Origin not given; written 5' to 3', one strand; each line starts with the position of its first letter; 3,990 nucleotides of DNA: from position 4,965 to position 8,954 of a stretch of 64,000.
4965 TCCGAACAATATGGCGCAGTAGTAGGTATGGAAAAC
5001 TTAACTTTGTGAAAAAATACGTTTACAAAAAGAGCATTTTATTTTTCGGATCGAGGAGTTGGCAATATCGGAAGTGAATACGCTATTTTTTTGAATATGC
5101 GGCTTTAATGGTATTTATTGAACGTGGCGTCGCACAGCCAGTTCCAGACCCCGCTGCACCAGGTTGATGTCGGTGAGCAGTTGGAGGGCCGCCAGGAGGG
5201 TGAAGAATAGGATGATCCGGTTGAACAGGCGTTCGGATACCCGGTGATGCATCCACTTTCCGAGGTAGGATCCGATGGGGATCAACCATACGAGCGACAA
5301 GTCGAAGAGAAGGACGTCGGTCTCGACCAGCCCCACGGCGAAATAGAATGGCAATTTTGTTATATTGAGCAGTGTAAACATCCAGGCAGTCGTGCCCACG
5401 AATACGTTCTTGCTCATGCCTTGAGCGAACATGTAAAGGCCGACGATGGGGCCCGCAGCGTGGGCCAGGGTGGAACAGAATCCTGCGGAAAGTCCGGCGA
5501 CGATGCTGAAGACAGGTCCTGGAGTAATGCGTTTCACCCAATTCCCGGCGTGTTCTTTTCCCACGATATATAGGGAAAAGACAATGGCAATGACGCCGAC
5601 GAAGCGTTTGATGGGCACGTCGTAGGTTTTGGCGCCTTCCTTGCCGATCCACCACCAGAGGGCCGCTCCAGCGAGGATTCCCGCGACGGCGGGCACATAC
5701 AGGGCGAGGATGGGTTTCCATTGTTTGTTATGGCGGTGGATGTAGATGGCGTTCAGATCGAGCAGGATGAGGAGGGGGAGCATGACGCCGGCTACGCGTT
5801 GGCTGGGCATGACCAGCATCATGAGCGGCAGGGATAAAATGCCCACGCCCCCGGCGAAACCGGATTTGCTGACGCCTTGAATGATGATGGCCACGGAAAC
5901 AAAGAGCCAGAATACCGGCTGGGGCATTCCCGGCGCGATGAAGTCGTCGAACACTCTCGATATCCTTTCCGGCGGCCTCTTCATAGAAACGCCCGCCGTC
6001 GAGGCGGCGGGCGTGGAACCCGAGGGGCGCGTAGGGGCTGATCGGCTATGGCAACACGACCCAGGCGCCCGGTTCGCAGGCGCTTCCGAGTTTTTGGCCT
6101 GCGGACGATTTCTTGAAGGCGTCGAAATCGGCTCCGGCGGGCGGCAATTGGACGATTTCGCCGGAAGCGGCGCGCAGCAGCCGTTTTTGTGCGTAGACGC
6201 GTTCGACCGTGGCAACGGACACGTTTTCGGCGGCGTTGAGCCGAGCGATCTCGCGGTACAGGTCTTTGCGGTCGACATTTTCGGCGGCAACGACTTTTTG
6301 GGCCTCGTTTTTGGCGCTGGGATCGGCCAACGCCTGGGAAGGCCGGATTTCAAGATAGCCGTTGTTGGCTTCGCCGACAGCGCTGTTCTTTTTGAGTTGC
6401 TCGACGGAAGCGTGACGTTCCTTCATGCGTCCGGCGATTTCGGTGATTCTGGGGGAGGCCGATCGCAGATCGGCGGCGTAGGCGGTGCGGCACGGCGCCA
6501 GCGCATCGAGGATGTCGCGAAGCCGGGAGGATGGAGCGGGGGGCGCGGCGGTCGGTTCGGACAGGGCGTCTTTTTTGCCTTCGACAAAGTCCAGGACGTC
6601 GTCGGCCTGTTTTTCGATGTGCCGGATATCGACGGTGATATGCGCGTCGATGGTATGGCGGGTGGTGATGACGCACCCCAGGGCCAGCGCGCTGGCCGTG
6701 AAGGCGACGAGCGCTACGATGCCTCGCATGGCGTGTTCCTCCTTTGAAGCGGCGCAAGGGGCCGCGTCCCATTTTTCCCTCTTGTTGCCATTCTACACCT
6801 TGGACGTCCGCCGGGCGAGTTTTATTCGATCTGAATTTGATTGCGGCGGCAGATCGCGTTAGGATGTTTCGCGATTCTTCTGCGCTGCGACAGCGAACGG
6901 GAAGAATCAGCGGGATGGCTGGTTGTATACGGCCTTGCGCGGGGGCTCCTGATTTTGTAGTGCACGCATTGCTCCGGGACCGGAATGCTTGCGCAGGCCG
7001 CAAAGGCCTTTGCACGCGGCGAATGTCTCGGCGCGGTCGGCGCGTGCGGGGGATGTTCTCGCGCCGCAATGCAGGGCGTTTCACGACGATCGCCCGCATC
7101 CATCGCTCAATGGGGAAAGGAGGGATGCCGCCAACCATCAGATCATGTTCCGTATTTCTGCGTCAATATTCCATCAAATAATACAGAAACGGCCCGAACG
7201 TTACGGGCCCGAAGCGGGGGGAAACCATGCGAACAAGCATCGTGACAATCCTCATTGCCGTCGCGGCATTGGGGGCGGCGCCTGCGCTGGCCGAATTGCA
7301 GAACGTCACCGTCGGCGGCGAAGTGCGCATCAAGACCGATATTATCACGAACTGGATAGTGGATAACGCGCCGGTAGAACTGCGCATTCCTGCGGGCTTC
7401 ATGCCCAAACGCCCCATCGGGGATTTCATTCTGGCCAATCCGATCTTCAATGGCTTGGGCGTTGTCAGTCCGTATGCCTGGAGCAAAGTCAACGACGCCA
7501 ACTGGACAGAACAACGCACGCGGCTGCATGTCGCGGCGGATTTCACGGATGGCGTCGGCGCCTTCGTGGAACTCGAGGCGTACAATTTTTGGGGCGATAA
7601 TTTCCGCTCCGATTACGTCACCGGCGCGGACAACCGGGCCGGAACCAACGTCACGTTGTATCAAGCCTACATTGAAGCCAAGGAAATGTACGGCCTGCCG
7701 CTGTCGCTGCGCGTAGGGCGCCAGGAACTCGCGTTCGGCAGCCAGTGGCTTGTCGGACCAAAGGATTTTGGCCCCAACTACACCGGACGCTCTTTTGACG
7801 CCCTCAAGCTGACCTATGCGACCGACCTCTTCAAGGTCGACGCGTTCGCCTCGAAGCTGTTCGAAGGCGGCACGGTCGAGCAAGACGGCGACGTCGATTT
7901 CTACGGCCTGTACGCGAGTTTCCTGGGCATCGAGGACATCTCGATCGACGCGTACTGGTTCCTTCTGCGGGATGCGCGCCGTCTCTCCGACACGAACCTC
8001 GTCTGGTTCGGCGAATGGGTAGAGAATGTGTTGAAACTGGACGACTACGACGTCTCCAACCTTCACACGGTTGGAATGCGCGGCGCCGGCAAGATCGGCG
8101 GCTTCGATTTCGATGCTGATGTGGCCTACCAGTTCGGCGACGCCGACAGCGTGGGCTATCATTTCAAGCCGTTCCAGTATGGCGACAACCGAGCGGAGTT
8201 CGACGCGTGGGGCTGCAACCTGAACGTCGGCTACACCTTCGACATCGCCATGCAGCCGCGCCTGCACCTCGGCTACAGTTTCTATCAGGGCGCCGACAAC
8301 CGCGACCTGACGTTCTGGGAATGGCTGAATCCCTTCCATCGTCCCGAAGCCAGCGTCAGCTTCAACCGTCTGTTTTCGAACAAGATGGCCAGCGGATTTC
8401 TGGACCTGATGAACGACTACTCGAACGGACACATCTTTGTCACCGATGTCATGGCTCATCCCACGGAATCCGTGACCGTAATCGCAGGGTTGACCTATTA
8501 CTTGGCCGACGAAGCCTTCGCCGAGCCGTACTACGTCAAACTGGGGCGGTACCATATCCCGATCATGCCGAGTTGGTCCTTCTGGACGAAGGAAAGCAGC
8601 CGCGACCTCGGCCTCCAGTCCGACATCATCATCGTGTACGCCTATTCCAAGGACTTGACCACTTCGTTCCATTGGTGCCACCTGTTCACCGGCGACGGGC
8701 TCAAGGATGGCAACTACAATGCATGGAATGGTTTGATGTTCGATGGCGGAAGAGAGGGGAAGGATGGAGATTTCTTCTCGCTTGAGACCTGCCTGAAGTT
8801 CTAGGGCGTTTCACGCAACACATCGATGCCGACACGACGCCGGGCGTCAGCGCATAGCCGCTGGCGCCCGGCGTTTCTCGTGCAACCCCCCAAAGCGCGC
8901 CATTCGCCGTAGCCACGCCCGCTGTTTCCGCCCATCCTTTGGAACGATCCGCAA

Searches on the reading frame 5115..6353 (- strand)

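Call 66: search_protein_families(library=pfam, proteins=[window:5115-6353:-], max_evalue=0.0001)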
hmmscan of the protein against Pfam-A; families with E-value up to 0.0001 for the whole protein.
window:5115-6353:- (412 aa): 1 family
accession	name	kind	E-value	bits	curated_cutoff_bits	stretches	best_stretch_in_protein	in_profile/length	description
PF01925.25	TauE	-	1.3e-29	104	32.6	1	159-392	8-237/237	Sulfite exporter TauE/SafE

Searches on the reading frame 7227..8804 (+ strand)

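Call 66: search_protein_families(library=pfam, proteins=[window:7227-8804:+], max_evalue=0.0001)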
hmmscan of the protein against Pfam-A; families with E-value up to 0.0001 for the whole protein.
window:7227-8804:+ (525 aa): 1 family
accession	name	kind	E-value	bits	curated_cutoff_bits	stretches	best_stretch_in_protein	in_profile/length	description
PF13372.12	Alginate_exp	-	3.3e-35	122.1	25.2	1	90-496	28-385/395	Alginate export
